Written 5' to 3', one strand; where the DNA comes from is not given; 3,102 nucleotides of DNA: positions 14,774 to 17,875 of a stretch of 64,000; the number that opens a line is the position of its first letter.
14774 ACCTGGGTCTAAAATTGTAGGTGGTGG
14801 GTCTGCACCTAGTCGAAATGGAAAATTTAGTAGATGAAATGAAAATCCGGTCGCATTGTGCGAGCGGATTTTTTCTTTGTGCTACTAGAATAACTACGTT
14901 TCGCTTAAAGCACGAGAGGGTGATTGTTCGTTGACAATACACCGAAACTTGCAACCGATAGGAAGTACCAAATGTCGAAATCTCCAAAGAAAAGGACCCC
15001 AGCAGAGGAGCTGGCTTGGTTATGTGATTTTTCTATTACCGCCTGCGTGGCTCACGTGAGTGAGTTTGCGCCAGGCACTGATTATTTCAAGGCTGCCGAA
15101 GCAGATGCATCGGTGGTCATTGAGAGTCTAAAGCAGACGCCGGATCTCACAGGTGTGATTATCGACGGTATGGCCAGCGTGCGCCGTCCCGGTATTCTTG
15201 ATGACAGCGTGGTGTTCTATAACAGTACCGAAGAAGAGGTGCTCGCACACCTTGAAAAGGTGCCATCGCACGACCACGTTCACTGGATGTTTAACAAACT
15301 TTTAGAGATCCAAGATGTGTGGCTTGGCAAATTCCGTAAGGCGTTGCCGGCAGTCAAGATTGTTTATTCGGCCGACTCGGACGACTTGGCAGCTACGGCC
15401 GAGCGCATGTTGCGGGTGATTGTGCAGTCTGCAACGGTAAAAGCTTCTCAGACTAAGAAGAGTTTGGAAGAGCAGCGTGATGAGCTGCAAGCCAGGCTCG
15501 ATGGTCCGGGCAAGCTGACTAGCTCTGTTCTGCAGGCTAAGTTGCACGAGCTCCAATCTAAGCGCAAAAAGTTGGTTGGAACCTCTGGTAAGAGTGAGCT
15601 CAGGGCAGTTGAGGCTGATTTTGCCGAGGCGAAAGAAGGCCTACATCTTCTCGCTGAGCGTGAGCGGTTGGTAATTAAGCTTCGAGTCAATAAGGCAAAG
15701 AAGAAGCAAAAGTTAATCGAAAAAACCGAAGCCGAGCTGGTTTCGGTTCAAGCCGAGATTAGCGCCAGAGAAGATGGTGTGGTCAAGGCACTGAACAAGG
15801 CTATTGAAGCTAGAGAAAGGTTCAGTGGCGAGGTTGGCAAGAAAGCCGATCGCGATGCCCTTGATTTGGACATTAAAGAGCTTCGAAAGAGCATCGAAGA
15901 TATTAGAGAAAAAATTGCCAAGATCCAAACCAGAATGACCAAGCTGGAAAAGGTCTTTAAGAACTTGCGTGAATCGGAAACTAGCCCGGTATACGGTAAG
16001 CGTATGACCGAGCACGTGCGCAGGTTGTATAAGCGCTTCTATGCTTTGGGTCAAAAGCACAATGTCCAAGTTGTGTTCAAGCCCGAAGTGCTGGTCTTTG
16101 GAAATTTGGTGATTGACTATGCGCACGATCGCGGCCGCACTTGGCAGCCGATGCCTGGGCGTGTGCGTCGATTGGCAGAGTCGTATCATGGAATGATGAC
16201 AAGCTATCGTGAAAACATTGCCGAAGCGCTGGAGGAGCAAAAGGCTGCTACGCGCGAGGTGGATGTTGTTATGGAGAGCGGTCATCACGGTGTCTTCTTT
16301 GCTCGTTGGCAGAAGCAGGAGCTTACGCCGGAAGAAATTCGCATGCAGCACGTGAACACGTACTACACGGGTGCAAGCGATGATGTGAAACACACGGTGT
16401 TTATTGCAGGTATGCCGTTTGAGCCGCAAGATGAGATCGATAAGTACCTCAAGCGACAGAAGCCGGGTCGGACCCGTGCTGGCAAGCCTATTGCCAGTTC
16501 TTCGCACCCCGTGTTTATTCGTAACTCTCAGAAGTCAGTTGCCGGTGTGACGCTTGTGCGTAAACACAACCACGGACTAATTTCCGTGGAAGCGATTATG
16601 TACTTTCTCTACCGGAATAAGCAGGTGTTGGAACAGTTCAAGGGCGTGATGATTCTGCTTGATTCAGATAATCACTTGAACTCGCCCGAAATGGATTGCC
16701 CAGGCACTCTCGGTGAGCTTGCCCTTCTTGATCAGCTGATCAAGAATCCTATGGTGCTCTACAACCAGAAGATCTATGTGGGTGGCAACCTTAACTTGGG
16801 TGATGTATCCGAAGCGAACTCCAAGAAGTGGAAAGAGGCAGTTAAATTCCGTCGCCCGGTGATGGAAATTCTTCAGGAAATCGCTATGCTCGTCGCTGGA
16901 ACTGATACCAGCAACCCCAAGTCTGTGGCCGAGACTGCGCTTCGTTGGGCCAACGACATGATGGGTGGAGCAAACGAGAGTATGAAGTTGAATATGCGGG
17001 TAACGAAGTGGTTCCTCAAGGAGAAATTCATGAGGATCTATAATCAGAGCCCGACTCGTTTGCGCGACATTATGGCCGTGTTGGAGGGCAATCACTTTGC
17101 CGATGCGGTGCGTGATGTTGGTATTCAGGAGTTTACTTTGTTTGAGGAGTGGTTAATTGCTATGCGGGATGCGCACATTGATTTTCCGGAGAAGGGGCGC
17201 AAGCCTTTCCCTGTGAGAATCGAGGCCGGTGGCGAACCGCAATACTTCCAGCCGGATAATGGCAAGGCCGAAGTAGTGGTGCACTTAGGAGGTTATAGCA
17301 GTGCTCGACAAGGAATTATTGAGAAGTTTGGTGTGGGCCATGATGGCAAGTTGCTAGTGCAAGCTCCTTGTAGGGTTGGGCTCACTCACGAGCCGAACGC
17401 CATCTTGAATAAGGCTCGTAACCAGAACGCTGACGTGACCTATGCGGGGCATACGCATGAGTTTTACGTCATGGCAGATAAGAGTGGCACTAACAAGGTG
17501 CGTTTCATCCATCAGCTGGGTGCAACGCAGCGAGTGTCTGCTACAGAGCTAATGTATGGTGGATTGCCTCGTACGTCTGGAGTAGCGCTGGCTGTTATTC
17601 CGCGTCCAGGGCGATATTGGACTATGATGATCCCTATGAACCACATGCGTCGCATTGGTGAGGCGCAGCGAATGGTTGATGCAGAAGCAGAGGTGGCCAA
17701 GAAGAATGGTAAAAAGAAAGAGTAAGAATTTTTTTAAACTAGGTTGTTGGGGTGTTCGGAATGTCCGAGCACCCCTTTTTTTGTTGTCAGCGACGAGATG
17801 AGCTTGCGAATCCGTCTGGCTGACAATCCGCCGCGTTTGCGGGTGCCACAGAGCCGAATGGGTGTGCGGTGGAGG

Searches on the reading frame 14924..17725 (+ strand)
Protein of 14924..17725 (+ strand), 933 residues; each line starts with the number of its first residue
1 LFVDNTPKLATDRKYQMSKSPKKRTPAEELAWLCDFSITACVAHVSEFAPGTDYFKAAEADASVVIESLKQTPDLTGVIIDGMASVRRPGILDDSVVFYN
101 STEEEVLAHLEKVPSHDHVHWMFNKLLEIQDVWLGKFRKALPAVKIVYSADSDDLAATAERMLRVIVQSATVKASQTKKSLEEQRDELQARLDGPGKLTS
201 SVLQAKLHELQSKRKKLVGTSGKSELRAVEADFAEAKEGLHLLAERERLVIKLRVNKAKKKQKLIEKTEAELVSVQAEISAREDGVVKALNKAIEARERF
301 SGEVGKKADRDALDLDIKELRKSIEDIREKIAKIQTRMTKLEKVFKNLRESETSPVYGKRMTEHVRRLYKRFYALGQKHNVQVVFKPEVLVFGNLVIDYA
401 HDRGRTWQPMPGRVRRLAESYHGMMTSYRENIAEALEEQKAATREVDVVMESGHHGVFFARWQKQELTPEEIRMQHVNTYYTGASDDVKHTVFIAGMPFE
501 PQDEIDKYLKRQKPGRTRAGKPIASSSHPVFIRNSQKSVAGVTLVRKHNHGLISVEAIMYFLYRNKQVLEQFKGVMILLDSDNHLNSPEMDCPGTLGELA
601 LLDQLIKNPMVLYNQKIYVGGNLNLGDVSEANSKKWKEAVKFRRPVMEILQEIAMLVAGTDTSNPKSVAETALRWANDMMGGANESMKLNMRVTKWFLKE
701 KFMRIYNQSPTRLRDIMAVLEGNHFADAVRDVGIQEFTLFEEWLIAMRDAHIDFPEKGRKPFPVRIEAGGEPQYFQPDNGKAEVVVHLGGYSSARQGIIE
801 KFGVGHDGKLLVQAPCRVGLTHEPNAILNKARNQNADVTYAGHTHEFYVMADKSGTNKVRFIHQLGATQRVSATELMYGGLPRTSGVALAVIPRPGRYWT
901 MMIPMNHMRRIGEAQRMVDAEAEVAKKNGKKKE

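Call 11: search_protein_families(library=pfam, proteins=[window:14924-17725:+], max_evalue=0.01)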
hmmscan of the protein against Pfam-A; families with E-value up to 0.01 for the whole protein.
window:14924-17725:+ (933 aa): 2 families
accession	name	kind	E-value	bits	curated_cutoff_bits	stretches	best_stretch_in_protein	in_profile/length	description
PF23203.1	KIF21A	-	0.0034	17.6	28.5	1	254-375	18-136/161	KIF21A-like domain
PF19310.4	TOP_N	-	0.0078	16.4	27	0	262-355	2-91/123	Neurolysin/Thimet oligopeptidase, N-terminal domain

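Call 12: search_protein_families(library=phrogs, proteins=[window:14924-17725:+], max_evalue=0.01)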
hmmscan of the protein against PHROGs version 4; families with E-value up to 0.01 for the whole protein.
window:14924-17725:+ (933 aa): 0 families

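Call 14: find_homologous_proteins(query=window:14924-17725:+)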
Query window:14924-17725:+ (933 aa): 33 proteins with E <= 0.001 among 8000 candidates.
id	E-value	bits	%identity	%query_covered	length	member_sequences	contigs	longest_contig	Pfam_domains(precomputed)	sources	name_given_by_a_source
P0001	0.0e+0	2104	100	100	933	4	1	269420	-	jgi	-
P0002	0.0e+0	1647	78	98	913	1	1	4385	-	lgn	-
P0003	0.0e+0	1229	61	98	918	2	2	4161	-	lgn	-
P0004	0.0e+0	1209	61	98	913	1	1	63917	-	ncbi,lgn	-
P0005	0.0e+0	1207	60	98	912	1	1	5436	-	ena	-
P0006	0.0e+0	1201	59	98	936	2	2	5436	-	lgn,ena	-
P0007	0.0e+0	1189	59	98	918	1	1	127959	-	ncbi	-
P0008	0.0e+0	1187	59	98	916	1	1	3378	-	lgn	-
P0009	0.0e+0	1173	58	98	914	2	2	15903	-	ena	-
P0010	0.0e+0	1168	59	96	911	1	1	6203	-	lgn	-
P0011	0.0e+0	1162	58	97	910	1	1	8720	-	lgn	-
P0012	0.0e+0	1160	58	97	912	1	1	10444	-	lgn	-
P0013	0.0e+0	1147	58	98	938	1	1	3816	-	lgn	-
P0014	0.0e+0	1147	58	98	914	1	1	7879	-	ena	-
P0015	0.0e+0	1146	57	98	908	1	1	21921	-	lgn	-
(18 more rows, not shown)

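Call 17: find_related_loci(query=A1, collection=genome_contigs, flank=4000)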
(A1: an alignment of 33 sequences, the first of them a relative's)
Query A1 (933 aa) in genome_contigs; peptide patterns used: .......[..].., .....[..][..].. (x = any residue, [..] = any of these).
9 stretches matched a pattern; 6 encode a relative of the query (tblastn E <= 1e-3); 6 distinct loci.
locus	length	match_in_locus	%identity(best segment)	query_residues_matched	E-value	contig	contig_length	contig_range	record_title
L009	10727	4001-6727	57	22-932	0e+0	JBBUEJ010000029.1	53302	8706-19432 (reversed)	MAG: Patescibacteria group bacterium isolate H51-bin093_1 H51_bin093_1_000000000029, whole genome shotgun sequence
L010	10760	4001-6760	55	3-928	0e+0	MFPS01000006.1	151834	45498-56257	MAG: Candidatus Magasanikbacteria bacterium RIFCSPHIGHO2_01_FULL_33_34 rifcsphigho2_01_scaffold_345, whole genome shotgu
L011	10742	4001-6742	60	13-929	0e+0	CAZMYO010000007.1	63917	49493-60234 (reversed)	MAG TPA_asm: uncultured Gammaproteobacteria bacterium isolate binchicken_co203_87 genome assembly, contig: k141_14183, w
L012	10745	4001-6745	57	20-932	0e+0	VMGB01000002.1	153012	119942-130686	MAG: Parcubacteria group bacterium Gr01-1014_13 G01um101413_scaffold_20, whole genome shotgun sequence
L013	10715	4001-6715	53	20-924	0e+0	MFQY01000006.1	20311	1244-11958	MAG: Candidatus Magasanikbacteria bacterium RIFOXYC2_FULL_40_16 rifoxyc2_full_scaffold_1413, whole genome shotgun sequen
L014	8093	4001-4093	48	857-887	1e-3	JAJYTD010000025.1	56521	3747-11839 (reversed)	MAG: Actinomycetes bacterium isolate DX1.bin85 NODE_727_length_56521_cov_5.336117, whole genome shotgun sequence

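Call 18: find_related_loci(query=A1, collection=metagenome_contigs, flank=4000)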
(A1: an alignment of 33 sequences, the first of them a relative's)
Query A1 (933 aa) in metagenome_contigs; peptide patterns used: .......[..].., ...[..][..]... (x = any residue, [..] = any of these).
88 stretches matched a pattern; 12 encode a relative of the query (tblastn E <= 1e-3); 12 distinct loci.
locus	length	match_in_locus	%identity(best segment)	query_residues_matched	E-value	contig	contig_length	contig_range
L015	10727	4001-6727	57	22-932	0e+0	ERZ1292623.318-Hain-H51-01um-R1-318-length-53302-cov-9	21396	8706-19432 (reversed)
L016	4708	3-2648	58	44-926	0e+0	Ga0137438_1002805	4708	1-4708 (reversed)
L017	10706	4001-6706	56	12-914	0e+0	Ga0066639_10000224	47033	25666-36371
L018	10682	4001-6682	55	20-915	0e+0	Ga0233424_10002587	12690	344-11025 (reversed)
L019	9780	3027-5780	54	11-921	0e+0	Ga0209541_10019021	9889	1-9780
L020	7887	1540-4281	52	20-933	0e+0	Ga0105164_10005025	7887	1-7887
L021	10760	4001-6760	55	3-928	0e+0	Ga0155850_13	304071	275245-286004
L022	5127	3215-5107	55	22-653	0e+0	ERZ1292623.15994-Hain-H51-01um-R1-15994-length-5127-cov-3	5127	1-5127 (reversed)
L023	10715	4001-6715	53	20-924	0e+0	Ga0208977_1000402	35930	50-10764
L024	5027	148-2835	39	16-931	0e+0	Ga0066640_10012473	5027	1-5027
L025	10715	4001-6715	53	20-924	0e+0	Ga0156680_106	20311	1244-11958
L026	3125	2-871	60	634-933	9e-114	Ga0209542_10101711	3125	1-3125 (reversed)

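Call 30: find_encoding_contigs(protein=P0002, flank=6000, max_places=4)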
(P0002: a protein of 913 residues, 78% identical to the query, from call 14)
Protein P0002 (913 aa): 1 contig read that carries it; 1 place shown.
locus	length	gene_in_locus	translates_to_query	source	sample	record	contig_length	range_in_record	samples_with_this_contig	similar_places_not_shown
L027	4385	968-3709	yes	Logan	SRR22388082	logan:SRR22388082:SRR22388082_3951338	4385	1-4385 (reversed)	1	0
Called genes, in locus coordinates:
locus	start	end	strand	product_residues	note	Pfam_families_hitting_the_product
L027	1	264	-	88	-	?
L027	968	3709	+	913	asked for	-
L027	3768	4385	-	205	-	?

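Call 46: search_protein_families(library=padloc, proteins=[window:14924-17725:+], max_evalue=0.1)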
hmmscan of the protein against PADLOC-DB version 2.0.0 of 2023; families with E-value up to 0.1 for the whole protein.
window:14924-17725:+ (933 aa): 2 families
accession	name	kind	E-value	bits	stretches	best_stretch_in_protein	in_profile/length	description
PDLC03859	LmuB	-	1.2e-07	29.4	1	168-378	296-487/611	-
PDLC03865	LmuB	-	0.0001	18.7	1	167-346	564-736/1007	-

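Call 47: search_protein_families(library=ncbifam, proteins=[window:14924-17725:+], max_evalue=0.1)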
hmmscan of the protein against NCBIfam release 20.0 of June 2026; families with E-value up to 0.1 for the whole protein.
window:14924-17725:+ (933 aa): 3 families
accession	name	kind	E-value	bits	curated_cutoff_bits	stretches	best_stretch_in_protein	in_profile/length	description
NF041034.1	Rad50_Sulf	equivalog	4.5e-05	21.5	1000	1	178-367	262-439/872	DNA double-strand break repair ATPase Rad50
NF045487.1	ASRP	equivalog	0.0017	17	300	1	176-339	324-477/593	archaea-specific SMC-related protein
NF010598.0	PRK13992.1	equivalog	0.014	14.9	183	1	308-395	40-123/205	septum site-determining protein MinC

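Call 65: search_solved_structures(query=A1, max_evalue=0.01)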
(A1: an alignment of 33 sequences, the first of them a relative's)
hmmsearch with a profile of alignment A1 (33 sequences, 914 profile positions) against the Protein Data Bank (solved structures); distinct sequences matched with E-value up to 0.01: 0.

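Call 68: search_dna_similar(query=window:14924-17725:+, collection=phages, mode=protein, max_rows=8)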
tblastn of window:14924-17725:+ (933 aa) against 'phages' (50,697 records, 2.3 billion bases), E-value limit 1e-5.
No match.

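Call 69: search_dna_similar(query=window:14924-17725:+, collection=plasmids, mode=protein, max_rows=8)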
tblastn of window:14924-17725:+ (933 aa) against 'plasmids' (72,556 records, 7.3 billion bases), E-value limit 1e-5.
No match.

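Call 80: predict_structure(alignment_id=A1)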
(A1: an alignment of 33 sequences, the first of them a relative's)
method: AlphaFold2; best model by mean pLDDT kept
length: 933 residues; sequences in the alignment: 33
mean_pLDDT: 79.6   pTM: 0.75
mean pLDDT of the five models: 79.6, 77.8, 74.5, 71.4, 71.4
residues with pLDDT >= 90: 263; 70-90: 472; 50-70: 143; < 50: 55
segments of 3 or more residues with pLDDT < 50: 1-20, 404-406, 512-524, 636-639, 791-794, 931-933
pLDDT, mean of each block of 10 residues (from residue 1): 29 30 84 96 90 68 91 95 58 63 67 71 83 93 93 71 66 73 83 77 82 73 73 83 86 82 81 82 80 80 72 85 87 84 65 74 86 93 89 92 56 72 69 88 89 85 83 74 73 90 77 46 56 81 96 96 94 94 81 90 94 94 86 52 63 77 86 79 64 90 92 90 77 83 90 89 78 54 80 61 91 93 83 91 86 91 88 65 86 96 92 91 81 44
secondary structure, 60 per line:
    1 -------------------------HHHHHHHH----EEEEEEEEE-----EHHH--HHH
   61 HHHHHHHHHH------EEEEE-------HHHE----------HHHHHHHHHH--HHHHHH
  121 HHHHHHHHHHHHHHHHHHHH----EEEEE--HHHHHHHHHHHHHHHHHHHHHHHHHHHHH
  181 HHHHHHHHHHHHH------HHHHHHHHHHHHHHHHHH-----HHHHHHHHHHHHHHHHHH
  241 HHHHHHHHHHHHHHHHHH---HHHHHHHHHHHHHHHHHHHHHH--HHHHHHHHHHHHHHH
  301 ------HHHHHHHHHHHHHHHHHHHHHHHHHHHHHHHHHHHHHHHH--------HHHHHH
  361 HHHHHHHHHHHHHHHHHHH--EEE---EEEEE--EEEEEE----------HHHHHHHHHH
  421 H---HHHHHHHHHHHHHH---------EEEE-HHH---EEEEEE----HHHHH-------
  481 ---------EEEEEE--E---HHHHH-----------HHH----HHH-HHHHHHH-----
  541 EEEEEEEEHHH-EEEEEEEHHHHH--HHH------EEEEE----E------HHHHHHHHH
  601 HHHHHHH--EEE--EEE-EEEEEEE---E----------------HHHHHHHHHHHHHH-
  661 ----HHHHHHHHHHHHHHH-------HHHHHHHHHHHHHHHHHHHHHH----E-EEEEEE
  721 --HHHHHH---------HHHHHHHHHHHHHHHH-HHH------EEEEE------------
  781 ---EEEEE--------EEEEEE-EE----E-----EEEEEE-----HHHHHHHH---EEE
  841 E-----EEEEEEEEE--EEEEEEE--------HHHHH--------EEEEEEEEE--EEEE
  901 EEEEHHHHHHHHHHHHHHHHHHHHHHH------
elements in order (helices of 4 or more, strands of 3 or more residues): H26-33 E38-46 H58-70 E77-81 H103-112 H115-140 E145-149 H152-193 H200-217 H223-258 H262-283 H286-300 H307-346 H355-379 E382-384 E388-392 E395-400 H411-421 H425-438 E448-451 E459-464 H469-473 E490-495 H502-506 H529-535 E541-548 E553-559 H560-564 E576-580 H592-607 E610-612 E615-617 E619-625 H646-659 H665-679 H687-708 E715-720 H723-728 H738-753 E764-768 E784-788 E797-802 E816-821 H827-834 E838-841 E847-855 E858-864 H873-877 E886-894 E897-904 H905-927

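Call 82: fold_search(model_id=the predicted structure, library=pdb)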
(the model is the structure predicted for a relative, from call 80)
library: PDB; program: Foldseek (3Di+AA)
matches with E <= 10: 877; with E <= 0.001: 0
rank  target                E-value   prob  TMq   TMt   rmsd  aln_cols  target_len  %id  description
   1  9a6c_B                1.2e-03  0.99  0.14  0.25  10.6       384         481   10  Integrative model of YYDD-YYDB by crosslinking MS and deep learning (released 2024-09-18)
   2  6h2f_J                7.3e-03  0.25  0.06  0.13  34.1       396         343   10  Structure of the pre-pore AhlB of the tripartite alpha-pore forming toxin, AHL, from Aeromonas hydrophila. (released 2019-07-10)
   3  6h2f_F                1.1e-02  0.35  0.06  0.14  35.5       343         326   11  Structure of the pre-pore AhlB of the tripartite alpha-pore forming toxin, AHL, from Aeromonas hydrophila. (released 2019-07-10)
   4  7a0g_BBB              1.1e-02  0.30  0.05  0.13  35.6       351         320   12  Structure of the SmhB pore of the tripartite alpha-pore forming toxin, Smh, from Serratia marcescens. (released 2021-03-31)
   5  7a0g_DDD              1.2e-02  0.33  0.05  0.13  35.6       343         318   12  Structure of the SmhB pore of the tripartite alpha-pore forming toxin, Smh, from Serratia marcescens. (released 2021-03-31)
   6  6h2f_H                1.3e-02  0.30  0.06  0.13  36.2       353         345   12  Structure of the pre-pore AhlB of the tripartite alpha-pore forming toxin, AHL, from Aeromonas hydrophila. (released 2019-07-10)
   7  7a0g_FFF              1.7e-02  0.30  0.06  0.14  35.3       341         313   11  Structure of the SmhB pore of the tripartite alpha-pore forming toxin, Smh, from Serratia marcescens. (released 2021-03-31)
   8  6tny_B                1.8e-02  0.87  0.15  0.30  15.6       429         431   10  Processive human polymerase delta holoenzyme (released 2019-12-18)
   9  2v0o_C                1.9e-02  0.72  0.07  0.19  34.1       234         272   14  FCHO2 F-BAR domain (released 2007-06-26)
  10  6h2x                  2.0e-02  0.23  0.06  0.13  51.7       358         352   16  MukB coiled-coil elbow from E. coli (released 2019-03-06)
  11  7a0g_III              2.2e-02  0.25  0.06  0.14  34.5       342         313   12  Structure of the SmhB pore of the tripartite alpha-pore forming toxin, Smh, from Serratia marcescens. (released 2021-03-31)
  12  6gy7_B                3.1e-02  0.21  0.06  0.14  24.7       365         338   15  Crystal structure of XaxB from Xenorhabdus nematophil (released 2018-07-25)
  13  6grj_F                3.1e-02  0.16  0.05  0.13  32.7       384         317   10  Structure of the AhlB pore of the tripartite alpha-pore forming toxin, AHL, from Aeromonas hydrophila. (released 2019-07-03)
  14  2v0o_B                3.6e-02  0.63  0.07  0.19  34.0       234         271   14  FCHO2 F-BAR domain (released 2007-06-26)
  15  7p3r_B                3.8e-02  0.16  0.05  0.14  34.6       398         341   10  Helical structure of the toxin MakA from Vibrio cholera (released 2022-02-23)
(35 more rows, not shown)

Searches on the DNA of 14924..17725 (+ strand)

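Call 28: search_rna_families(sources=[L012, L022, L018, L009, L011, L010, L013, L017, L019, L020, L016, L024], threshold=gathering)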
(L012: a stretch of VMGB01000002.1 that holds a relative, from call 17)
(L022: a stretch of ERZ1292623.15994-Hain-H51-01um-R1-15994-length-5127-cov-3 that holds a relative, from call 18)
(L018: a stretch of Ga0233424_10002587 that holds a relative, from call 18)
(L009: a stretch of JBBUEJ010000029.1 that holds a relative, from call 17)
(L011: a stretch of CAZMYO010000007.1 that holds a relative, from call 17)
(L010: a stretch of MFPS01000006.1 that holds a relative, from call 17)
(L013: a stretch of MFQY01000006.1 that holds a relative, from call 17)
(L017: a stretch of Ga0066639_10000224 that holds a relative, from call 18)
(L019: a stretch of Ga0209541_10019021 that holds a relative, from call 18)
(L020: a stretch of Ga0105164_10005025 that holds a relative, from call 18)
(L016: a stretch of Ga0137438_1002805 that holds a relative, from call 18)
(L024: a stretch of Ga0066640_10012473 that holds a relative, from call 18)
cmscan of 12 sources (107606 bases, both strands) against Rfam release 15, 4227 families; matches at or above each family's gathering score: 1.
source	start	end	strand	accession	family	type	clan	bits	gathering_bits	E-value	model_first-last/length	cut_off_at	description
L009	1012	1083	-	RF00005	tRNA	Gene; tRNA;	CL00001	70.2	29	4.7e-13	1-71/71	no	tRNA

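Call 75: search_rna_families(sources=[L027, L028, L029, L030, L032, L033], threshold=evalue, max_evalue=10)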
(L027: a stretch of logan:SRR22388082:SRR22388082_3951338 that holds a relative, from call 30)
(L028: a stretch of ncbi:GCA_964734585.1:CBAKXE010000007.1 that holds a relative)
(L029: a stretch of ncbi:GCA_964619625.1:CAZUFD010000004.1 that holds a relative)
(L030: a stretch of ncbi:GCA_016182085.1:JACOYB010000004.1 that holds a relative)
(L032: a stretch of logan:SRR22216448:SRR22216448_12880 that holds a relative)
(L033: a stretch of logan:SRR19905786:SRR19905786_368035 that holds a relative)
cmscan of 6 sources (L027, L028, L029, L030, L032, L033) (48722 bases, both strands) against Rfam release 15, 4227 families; matches with E-value up to 10: 19.
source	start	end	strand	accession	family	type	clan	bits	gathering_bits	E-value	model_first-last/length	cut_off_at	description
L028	9815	9886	+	RF00005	tRNA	Gene; tRNA;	CL00001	66.8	29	1.8e-12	1-71/71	no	tRNA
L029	4413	4481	-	RF02495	ohsC_RNA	Gene; antitoxin;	-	31.6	50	0.59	1-77/77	no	Oppression of Hydrophobic ORF by sRNA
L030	4411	4472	-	RF02495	ohsC_RNA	Gene; antitoxin;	-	31.6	50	0.6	1-77/77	no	Oppression of Hydrophobic ORF by sRNA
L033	6577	6648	+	RF01859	Phe_leader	Cis-reg; leader;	-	29.6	55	0.55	1-125/125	no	Phenylalanine leader peptide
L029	4384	4450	+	RF02495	ohsC_RNA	Gene; antitoxin;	-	27.7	50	3.8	1-77/77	no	Oppression of Hydrophobic ORF by sRNA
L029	7389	7465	-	RF00106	RNAI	Gene; antisense;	-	27.3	47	0.46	1-102/102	no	RNAI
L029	7374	7423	+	RF01859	Phe_leader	Cis-reg; leader;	-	26.2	55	3.1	1-125/125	no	Phenylalanine leader peptide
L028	7486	7570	-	RF01770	rimP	Cis-reg; leader;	-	25.8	47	4.8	1-102/102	no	Gammaprotebacteria rimP leader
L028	9844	9922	+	RF02891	AgrB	Gene; antisense;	-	25.6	40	3.7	1-84/84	no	ArsR-gov region gene B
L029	7388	7462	-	RF01859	Phe_leader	Cis-reg; leader;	-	25.2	55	5.3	1-125/125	no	Phenylalanine leader peptide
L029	7360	7454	+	RF01770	rimP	Cis-reg; leader;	-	24.9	47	7.4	1-102/102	no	Gammaprotebacteria rimP leader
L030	4320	4470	-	RF01770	rimP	Cis-reg; leader;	-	24.4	47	9.3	1-102/102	no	Gammaprotebacteria rimP leader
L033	6590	6652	-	RF02351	psRNA14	Gene; sRNA;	-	24.2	60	8.6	1-84/84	no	Proteobacteria sRNA psRNA14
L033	6611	6653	+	RF03751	mir-7445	Gene; miRNA;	-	24.1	79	7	1-60/60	no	mir-7445 microRNA precursor family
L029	1288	1379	-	RF00839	mir-452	Gene; miRNA;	-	23.6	70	3.5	1-85/85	no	mir-452 microRNA precursor family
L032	106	171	+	RF02063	STnc350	Gene; sRNA;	-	22.4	60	8.5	1-68/68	no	Salmonella enterica sRNA STnc350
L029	1312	1364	-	RF03196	mir-6790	Gene; miRNA;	-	22.1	78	5.6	1-63/63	no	mir-6790 microRNA precursor family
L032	97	184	+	RF02621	BSnc120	Gene; sRNA;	-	20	114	7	1-88/88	no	Brucella sRNA 120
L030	5093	5127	+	RF01833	astro_FSE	Cis-reg; frameshift_element;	-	17.9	70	4.2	1-55/55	no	ribosomal frameshift site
